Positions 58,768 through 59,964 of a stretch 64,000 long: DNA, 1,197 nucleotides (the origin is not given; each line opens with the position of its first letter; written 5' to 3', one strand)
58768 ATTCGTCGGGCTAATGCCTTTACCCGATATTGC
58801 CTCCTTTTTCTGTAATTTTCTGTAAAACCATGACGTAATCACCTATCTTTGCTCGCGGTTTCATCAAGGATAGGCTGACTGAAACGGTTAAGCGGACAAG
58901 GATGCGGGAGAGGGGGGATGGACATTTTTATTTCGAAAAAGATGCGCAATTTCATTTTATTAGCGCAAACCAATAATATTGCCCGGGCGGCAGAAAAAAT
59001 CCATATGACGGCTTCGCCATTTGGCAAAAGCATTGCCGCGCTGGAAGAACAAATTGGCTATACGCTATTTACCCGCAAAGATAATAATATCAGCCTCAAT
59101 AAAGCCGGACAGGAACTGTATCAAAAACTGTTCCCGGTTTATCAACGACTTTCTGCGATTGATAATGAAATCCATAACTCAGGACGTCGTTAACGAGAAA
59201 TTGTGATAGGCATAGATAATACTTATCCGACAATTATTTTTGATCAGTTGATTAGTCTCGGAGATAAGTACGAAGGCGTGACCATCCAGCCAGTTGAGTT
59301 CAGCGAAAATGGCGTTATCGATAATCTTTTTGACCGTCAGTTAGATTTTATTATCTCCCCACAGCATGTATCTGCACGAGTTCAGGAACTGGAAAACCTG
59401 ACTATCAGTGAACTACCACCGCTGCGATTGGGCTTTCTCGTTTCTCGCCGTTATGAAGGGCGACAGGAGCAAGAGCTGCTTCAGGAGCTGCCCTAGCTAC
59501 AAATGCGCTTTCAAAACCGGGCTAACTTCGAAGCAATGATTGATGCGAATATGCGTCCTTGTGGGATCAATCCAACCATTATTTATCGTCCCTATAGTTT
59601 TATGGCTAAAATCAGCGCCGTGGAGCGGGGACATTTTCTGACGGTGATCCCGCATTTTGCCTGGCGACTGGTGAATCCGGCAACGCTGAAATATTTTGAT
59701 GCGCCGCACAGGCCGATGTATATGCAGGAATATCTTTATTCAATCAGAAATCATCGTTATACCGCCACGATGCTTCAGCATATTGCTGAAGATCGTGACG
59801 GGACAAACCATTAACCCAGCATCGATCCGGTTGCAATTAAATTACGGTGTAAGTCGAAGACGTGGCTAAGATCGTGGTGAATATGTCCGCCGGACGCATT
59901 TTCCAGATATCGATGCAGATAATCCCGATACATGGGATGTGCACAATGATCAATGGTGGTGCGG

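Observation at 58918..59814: ygfI LysR regulator silenced by two in-frame nonsense codons without any frameshift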

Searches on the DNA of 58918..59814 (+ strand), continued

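Call 18: get_annotated_region(hit=H5, flank=3000)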
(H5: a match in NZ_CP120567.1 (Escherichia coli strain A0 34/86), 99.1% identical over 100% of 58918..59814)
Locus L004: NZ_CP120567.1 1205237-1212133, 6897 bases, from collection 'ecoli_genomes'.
description: Escherichia coli strain A0 34/86 chromosome, complete genome
organism: Escherichia coli strain A0 34/86 (NCBI taxid 562)
replicon: chromosome; assembly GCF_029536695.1
host: -; source: probiotic product; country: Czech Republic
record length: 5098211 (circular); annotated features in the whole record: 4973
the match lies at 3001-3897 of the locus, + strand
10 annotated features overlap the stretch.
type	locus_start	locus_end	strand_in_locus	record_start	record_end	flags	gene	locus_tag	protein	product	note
CDS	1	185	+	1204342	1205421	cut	fbaA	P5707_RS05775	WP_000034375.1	class II fructose-bisphosphate aldolase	-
CDS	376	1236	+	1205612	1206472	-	mscS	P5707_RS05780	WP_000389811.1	small-conductance mechanosensitive channel MscS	-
CDS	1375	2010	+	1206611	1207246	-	argO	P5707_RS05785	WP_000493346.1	arginine exporter ArgO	-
CDS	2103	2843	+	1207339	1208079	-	yggE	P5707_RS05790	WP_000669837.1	oxidative stress defense protein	-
CDS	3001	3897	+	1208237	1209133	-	srsR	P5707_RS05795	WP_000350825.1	LysR family transcriptional regulator SrsR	-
CDS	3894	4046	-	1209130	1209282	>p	-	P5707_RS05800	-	acetyl-CoA hydrolase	incomplete; partial in the middle of a contig; missing N-terminus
CDS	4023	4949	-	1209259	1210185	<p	-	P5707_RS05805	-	methylmalonyl-CoA mutase family protein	incomplete; partial in the middle of a contig; missing C-terminus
CDS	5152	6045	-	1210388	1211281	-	argP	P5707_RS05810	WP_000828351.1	DNA-binding transcriptional regulator ArgP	-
CDS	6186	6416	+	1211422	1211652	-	-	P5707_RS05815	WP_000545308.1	LysR substrate-binding domain-containing protein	-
CDS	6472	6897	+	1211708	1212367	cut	rpiA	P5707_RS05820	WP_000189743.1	ribose-5-phosphate isomerase RpiA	-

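Call 19: get_annotated_region(hit=H6, flank=3000)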
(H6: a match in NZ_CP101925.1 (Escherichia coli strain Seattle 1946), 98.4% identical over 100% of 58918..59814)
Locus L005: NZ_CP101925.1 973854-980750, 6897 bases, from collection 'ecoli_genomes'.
description: Escherichia coli strain Seattle 1946 chromosome, complete genome
organism: Escherichia coli strain Seattle 1946 (NCBI taxid 562)
replicon: chromosome; assembly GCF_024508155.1
host: -; source: missing; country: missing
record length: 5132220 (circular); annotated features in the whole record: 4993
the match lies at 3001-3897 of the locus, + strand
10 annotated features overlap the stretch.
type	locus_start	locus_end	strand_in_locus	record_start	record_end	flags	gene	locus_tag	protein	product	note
CDS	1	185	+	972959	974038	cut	fbaA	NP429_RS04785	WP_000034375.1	class II fructose-bisphosphate aldolase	-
CDS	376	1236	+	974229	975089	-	mscS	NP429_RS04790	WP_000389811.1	small-conductance mechanosensitive channel MscS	-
CDS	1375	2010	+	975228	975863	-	argO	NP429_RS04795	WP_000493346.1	arginine exporter ArgO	-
CDS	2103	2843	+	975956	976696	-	yggE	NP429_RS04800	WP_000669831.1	oxidative stress defense protein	-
CDS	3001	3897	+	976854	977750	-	srsR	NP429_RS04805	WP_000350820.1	LysR family transcriptional regulator SrsR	-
CDS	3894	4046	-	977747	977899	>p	-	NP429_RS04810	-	acetyl-CoA hydrolase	incomplete; partial in the middle of a contig; missing N-terminus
CDS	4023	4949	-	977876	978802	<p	-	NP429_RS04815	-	methylmalonyl-CoA mutase family protein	incomplete; partial in the middle of a contig; missing C-terminus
CDS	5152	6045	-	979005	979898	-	argP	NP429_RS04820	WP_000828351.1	DNA-binding transcriptional regulator ArgP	-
CDS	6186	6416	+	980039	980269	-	-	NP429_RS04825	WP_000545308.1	LysR substrate-binding domain-containing protein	-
CDS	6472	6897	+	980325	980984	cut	rpiA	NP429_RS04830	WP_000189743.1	ribose-5-phosphate isomerase RpiA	-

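Call 22: search_dna_similar(query=window:59452-59517:+, collection=ecoli_genomes, mode=near, max_rows=40, rows=spread)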
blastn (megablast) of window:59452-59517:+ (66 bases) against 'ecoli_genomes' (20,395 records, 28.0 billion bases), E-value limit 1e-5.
Records with a match: 4699; places in all: 4699; records where one place covers at least 80% of the query: 4699.
Genomes with a match: 4699 of 5426; with a place that covers at least 80% of the query: 4699. Places per genome that has any: lowest 1, median 1, highest 1. On chromosomes: 4698 places; on plasmids: 1.
Best place of each record, by identity: >=99% 524; 95-99% 978; 90-95% 3197.
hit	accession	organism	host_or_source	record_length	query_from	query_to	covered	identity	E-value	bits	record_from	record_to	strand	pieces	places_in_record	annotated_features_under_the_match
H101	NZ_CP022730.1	Escherichia coli strain SA186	Homo sapiens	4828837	1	66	100%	100.0%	1e-25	122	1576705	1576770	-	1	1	srsR: LysR family transcriptional regulator SrsR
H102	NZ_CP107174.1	Escherichia coli strain R7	human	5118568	1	66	100%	100.0%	1e-25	122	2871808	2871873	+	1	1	srsR: LysR family transcriptional regulator SrsR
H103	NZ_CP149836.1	Escherichia coli strain 2024CK-00184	Homo sapiens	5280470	1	66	100%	100.0%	1e-25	122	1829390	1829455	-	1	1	srsR: LysR family transcriptional regulator SrsR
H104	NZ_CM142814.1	Escherichia coli strain GPEC172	chicken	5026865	1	66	100%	100.0%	1e-25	122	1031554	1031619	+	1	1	srsR: LysR family transcriptional regulator SrsR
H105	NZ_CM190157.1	Escherichia coli strain 20332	Homo sapiens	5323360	1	66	100%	100.0%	1e-25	122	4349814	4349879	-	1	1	srsR: LysR family transcriptional regulator SrsR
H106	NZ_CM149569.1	Escherichia coli strain MEI3O-23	Soil surface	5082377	1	66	100%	98.5%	5e-24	117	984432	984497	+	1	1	srsR: LysR family transcriptional regulator SrsR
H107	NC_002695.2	Escherichia coli O157:H7 str. Sakai strain Sakai substr. ...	Homo sapiens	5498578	1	66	100%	95.5%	1e-20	106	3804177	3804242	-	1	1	transcriptional regulator | pseudogene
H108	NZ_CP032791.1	Escherichia coli strain NZRM4165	Homo sapiens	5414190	1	66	100%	95.5%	1e-20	106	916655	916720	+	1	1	srsR: LysR family transcriptional regulator SrsR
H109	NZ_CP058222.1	Escherichia coli strain CFT073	Homo sapiens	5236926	1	66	100%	95.5%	1e-20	106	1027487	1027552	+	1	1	srsR: LysR family transcriptional regulator SrsR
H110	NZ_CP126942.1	Escherichia coli O1:K1:H7 strain APEC E18006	Gallus gallus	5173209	1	66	100%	95.5%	1e-20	106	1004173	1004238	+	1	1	srsR: LysR family transcriptional regulator SrsR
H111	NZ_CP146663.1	Escherichia coli strain MS 110-3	Homo sapiens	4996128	1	66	100%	95.5%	1e-20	106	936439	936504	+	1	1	srsR: LysR family transcriptional regulator SrsR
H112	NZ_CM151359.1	Escherichia coli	Homo sapiens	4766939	1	66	100%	95.5%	1e-20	106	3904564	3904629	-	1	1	srsR: LysR family transcriptional regulator SrsR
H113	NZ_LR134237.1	Escherichia coli strain NCTC9022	missing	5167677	1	66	100%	95.5%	1e-20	106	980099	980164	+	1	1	srsR: LysR family transcriptional regulator SrsR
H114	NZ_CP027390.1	Escherichia coli strain 2015C-4944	missing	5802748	1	66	100%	93.9%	5e-19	100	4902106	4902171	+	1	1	srsR: LysR family transcriptional regulator SrsR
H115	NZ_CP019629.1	Escherichia coli strain MGY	P1 of YFP-CAM to MG1655 from E. Coli ...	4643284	1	66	100%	93.9%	5e-19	100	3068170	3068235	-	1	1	srsR: LysR family transcriptional regulator SrsR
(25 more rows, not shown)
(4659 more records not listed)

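Call 31: search_dna_similar(query=L006:2985-3298:+, collection=ecoli_genomes, mode=near, max_evalue=8e-162, max_rows=40, rows=best)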
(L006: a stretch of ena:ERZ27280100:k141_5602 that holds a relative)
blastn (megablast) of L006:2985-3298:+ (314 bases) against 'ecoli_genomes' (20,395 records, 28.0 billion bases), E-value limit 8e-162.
Records with a match: 2; places in all: 2; records where one place covers at least 80% of the query: 2.
Genomes with a match: 2 of 5426; with a place that covers at least 80% of the query: 2. Places per genome that has any: lowest 1, median 1, highest 1. On chromosomes: 2 places; on plasmids: 0.
Best place of each record, by identity: >=99% 2.
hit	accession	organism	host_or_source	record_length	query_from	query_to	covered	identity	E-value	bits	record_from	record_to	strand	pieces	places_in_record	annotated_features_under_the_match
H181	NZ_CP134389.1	Escherichia coli strain TUM10828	Homo sapiens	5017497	1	314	100%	100.0%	1e-162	580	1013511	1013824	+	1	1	srsR: LysR family transcriptional regulator SrsR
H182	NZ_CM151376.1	Escherichia coli strain S87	Macrobrachium rosenbergii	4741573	1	314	100%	100.0%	1e-162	580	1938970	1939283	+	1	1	srsR: LysR family transcriptional regulator SrsR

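Call 32: get_annotated_region(hit=H181, flank=10000)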
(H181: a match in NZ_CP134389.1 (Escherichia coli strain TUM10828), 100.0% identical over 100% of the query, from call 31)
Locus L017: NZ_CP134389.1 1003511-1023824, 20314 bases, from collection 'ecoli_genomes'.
description: Escherichia coli strain TUM10828 chromosome, complete genome
organism: Escherichia coli strain TUM10828 (NCBI taxid 562)
replicon: chromosome; assembly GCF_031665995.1
host: Homo sapiens; source: feces; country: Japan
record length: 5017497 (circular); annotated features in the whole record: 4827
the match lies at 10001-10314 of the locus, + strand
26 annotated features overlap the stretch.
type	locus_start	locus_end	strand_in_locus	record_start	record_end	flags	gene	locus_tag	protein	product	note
CDS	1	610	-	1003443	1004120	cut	-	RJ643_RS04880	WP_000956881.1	ABC transporter ATP-binding protein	-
CDS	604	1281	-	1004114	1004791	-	-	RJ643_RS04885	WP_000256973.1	ABC transporter ATP-binding protein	-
CDS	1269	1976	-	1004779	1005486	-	-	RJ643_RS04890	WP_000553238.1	energy-coupling factor transporter transmembrane component T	-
CDS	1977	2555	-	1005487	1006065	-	-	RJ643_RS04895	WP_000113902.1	ECF transporter S component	-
CDS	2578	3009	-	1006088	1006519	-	-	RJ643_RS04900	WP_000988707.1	PPC domain-containing DNA-binding protein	-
CDS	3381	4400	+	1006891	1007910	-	epd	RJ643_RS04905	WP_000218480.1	erythrose-4-phosphate dehydrogenase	-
CDS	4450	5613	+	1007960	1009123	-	pgk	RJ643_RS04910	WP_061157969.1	phosphoglycerate kinase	-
CDS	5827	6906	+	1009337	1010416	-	fbaA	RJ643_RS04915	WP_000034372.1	class II fructose-bisphosphate aldolase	-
CDS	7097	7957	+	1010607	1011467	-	mscS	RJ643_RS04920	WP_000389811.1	small-conductance mechanosensitive channel MscS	-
CDS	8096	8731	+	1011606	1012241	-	argO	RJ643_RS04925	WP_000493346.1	arginine exporter ArgO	-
CDS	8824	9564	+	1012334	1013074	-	yggE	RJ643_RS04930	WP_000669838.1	oxidative stress defense protein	-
CDS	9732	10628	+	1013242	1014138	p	srsR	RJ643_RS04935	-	LysR family transcriptional regulator SrsR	internal stop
CDS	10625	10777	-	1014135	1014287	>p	-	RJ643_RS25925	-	acetyl-CoA hydrolase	incomplete; partial in the middle of a contig; missing N-terminus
CDS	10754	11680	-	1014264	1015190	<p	-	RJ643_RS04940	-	methylmalonyl-CoA mutase family protein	incomplete; partial in the middle of a contig; missing C-terminus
CDS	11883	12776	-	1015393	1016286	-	argP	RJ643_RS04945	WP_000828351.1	DNA-binding transcriptional regulator ArgP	-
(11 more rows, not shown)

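Call 33: get_annotated_region(hit=H182, flank=10000)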
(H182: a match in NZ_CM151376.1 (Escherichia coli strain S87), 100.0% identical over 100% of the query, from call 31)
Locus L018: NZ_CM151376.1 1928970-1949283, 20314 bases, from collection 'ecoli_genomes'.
description: Escherichia coli strain S87 chromosome, whole genome shotgun sequence
organism: Escherichia coli strain S87 (NCBI taxid 562)
replicon: chromosome; assembly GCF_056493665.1
host: Macrobrachium rosenbergii; source: Prawn Gill Tissue; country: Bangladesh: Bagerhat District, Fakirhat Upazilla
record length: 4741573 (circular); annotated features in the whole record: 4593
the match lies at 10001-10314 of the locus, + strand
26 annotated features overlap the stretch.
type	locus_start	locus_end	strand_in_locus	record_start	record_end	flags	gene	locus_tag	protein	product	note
CDS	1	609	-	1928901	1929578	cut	-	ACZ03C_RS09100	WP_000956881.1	ABC transporter ATP-binding protein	-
CDS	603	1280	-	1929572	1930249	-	-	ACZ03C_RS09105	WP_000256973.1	ABC transporter ATP-binding protein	-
CDS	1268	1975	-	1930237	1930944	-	-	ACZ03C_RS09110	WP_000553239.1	energy-coupling factor transporter transmembrane component T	-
CDS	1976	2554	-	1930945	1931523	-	-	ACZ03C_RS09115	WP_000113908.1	ECF transporter S component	-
CDS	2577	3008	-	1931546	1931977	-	-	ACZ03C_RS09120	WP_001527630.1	PPC domain-containing DNA-binding protein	-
CDS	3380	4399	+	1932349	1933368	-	epd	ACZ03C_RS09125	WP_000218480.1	erythrose-4-phosphate dehydrogenase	-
CDS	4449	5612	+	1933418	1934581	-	pgk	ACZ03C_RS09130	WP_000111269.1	phosphoglycerate kinase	-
CDS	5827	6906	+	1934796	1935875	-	fbaA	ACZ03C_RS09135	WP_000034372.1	class II fructose-bisphosphate aldolase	-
CDS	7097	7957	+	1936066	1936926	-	mscS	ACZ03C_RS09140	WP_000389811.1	small-conductance mechanosensitive channel MscS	-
CDS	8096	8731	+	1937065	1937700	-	argO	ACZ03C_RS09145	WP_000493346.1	arginine exporter ArgO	-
CDS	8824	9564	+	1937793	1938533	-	yggE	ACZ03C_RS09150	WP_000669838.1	oxidative stress defense protein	-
CDS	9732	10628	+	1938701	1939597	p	srsR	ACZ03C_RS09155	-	LysR family transcriptional regulator SrsR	internal stop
CDS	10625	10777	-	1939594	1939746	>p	-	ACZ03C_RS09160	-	acetyl-CoA hydrolase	incomplete; partial in the middle of a contig; missing N-terminus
CDS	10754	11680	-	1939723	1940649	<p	-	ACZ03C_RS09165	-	methylmalonyl-CoA mutase family protein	incomplete; partial in the middle of a contig; missing C-terminus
CDS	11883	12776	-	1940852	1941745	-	argP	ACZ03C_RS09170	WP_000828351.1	DNA-binding transcriptional regulator ArgP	-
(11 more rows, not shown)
